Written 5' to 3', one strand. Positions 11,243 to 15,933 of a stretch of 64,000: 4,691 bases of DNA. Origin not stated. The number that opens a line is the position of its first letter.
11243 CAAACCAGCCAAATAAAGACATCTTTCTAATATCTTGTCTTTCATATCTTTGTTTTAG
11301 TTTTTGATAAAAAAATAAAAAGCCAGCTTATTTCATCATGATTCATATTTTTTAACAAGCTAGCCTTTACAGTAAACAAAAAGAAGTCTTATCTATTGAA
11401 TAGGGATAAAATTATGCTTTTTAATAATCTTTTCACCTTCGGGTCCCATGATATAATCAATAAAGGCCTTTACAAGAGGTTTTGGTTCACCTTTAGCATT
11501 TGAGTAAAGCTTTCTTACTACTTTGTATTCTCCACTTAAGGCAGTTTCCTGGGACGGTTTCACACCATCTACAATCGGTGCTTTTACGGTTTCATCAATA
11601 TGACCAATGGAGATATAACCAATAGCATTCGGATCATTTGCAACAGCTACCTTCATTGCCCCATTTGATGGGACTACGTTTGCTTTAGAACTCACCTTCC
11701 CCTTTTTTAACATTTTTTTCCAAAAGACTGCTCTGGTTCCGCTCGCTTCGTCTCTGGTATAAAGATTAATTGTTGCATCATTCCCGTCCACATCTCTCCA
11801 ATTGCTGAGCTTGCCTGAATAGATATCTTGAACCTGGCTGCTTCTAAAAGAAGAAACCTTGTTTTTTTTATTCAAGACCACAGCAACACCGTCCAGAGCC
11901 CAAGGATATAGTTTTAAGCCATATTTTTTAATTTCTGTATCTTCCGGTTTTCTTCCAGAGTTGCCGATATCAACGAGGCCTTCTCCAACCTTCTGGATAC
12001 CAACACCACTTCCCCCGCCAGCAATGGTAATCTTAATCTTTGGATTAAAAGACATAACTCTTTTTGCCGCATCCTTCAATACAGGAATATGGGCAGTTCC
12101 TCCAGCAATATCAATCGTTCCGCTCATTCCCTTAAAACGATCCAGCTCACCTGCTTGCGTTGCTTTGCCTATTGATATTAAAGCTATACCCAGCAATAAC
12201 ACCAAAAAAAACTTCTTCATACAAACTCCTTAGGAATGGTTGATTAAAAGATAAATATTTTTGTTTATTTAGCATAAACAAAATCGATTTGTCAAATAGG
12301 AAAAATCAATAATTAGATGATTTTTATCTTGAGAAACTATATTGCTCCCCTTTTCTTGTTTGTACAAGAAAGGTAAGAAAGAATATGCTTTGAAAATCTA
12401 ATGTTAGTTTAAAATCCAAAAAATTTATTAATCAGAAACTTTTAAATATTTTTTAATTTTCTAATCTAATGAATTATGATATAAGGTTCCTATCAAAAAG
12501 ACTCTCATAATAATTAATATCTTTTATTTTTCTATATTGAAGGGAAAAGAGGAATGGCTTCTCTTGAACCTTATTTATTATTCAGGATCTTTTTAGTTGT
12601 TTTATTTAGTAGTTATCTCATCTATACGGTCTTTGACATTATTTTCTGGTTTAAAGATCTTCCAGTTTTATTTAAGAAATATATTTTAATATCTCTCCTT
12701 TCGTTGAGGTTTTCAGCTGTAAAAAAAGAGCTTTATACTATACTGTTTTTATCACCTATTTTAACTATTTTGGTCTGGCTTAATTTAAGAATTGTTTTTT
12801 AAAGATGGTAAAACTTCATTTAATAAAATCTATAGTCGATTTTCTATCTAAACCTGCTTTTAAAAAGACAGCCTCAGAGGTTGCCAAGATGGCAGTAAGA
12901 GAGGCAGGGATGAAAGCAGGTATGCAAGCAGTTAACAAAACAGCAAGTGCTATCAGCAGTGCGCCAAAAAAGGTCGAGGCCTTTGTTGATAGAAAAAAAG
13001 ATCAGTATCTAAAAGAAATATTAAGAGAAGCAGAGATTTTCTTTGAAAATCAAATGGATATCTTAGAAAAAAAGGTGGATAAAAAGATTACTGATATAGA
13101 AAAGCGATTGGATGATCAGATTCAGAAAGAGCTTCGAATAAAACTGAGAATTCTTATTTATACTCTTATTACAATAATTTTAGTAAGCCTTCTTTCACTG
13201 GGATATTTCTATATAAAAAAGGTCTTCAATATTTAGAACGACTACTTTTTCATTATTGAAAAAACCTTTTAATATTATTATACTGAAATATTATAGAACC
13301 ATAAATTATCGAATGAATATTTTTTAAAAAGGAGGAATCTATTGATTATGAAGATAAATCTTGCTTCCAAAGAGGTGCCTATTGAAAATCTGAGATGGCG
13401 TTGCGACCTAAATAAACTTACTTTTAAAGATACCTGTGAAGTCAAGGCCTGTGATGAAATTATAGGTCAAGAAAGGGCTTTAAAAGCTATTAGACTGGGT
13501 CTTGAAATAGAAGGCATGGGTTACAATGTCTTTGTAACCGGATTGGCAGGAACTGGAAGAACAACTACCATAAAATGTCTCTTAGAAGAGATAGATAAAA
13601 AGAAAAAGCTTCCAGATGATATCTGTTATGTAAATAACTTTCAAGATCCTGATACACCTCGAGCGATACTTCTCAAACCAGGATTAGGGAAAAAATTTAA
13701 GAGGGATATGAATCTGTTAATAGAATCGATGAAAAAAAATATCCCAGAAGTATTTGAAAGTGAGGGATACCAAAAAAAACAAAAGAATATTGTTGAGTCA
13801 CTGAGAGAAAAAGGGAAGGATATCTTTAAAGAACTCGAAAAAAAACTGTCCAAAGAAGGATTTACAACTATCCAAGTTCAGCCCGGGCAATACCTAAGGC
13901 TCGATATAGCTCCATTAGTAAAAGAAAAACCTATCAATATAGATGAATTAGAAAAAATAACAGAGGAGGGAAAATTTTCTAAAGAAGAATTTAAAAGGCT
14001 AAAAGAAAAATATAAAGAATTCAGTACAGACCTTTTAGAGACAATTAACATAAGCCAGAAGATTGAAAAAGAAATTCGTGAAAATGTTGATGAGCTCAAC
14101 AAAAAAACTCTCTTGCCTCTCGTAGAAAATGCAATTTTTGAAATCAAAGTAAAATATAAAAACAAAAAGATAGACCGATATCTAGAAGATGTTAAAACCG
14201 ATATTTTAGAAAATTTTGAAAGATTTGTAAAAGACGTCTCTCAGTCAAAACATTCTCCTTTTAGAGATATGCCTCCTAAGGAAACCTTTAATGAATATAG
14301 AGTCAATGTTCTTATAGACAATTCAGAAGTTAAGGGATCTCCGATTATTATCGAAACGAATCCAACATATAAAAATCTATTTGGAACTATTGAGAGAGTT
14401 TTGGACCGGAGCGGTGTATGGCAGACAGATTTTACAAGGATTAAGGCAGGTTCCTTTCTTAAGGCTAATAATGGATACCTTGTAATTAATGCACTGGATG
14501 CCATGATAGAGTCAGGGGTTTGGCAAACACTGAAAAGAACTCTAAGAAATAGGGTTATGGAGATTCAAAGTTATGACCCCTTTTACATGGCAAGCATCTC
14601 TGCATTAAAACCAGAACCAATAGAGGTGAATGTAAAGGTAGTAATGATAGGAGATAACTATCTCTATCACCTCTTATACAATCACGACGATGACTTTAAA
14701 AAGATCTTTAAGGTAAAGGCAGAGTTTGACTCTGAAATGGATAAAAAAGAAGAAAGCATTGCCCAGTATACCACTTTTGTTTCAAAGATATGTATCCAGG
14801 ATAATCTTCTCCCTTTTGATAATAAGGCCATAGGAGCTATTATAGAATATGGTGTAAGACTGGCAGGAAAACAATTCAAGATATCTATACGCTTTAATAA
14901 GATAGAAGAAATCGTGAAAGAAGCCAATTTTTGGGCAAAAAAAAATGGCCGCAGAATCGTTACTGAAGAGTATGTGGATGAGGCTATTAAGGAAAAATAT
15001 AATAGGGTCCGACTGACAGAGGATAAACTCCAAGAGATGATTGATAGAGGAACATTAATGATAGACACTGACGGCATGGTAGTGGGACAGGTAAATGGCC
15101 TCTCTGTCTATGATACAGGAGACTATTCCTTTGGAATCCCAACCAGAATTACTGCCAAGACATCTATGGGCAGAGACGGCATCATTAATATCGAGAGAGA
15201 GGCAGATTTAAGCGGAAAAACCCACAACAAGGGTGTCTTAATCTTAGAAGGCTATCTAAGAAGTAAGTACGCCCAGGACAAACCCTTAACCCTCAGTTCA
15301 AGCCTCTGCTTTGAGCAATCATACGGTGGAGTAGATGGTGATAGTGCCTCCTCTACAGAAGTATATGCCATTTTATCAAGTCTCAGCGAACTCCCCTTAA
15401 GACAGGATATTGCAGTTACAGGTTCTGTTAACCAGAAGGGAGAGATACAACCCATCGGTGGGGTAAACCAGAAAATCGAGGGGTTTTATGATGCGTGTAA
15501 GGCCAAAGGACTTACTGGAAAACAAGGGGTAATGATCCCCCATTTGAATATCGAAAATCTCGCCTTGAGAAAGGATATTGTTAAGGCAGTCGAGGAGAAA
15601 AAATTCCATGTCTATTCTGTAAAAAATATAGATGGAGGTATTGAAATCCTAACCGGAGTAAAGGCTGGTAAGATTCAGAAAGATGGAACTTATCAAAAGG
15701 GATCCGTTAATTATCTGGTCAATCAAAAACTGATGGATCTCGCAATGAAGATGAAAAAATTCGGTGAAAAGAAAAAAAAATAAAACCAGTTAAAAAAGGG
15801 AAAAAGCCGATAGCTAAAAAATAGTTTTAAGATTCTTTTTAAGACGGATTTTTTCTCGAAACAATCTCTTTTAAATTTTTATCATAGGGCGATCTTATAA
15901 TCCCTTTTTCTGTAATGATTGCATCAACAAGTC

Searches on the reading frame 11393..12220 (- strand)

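Call 66: search_protein_families(library=pfam, max_evalue=0.00001, proteins=[window:11393-12220:-])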
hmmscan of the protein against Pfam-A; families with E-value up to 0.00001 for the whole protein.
window:11393-12220:- (275 aa): 2 families
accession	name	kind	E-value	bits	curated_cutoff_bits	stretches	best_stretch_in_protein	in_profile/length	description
PF12849.12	PBP_like_2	-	1.3e-34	120.6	27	1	33-261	9-267/267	PBP superfamily domain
PF12727.12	PBP_like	-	1.3e-10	41.2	27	1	57-211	6-157/193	PBP superfamily domain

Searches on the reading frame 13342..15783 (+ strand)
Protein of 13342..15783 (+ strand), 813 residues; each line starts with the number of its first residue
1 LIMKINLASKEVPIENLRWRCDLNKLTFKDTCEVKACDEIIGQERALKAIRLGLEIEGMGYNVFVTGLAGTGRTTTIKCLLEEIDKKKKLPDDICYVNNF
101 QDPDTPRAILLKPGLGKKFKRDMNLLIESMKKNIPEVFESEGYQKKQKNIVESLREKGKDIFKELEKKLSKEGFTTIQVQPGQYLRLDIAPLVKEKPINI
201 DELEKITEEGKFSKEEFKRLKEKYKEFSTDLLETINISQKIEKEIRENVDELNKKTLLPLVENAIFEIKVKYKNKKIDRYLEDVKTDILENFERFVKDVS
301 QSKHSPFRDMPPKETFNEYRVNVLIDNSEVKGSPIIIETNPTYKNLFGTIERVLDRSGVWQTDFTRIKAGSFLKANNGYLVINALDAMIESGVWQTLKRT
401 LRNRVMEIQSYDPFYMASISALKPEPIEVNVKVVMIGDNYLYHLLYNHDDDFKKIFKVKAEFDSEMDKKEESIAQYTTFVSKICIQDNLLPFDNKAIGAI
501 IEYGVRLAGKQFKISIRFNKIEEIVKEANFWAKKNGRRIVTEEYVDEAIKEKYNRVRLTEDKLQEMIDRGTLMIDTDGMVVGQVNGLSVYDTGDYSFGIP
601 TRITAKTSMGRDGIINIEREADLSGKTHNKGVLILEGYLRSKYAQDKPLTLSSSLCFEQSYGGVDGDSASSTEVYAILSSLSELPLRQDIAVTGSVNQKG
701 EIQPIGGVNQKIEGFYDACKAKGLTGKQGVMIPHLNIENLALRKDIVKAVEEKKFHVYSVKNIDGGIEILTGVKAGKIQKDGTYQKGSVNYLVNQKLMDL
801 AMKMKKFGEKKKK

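Call 66: search_protein_families(library=pfam, max_evalue=0.00001, proteins=[window:13342-15783:+])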
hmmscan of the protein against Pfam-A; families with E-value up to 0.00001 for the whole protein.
window:13342-15783:+ (813 aa): 4 families
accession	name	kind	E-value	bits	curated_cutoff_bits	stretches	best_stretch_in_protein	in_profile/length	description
PF13654.12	AAA_32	-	4.9e-48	162.9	21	1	331-463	1-133/133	LonB-like, AAA domain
PF20436.4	LonB_AAA-LID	-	4.4e-22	78.3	22.4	1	491-555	1-65/65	Archaeal LonB, AAA+ ATPase LID domain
PF20437.3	LonC_helical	-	2e-15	56.9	24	1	93-124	1-32/34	Lon-like LonC helical domain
PF05362.19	Lon_C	-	5.2e-09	36.4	21.1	1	665-765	108-197/205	Lon protease (S16) C-terminal proteolytic domain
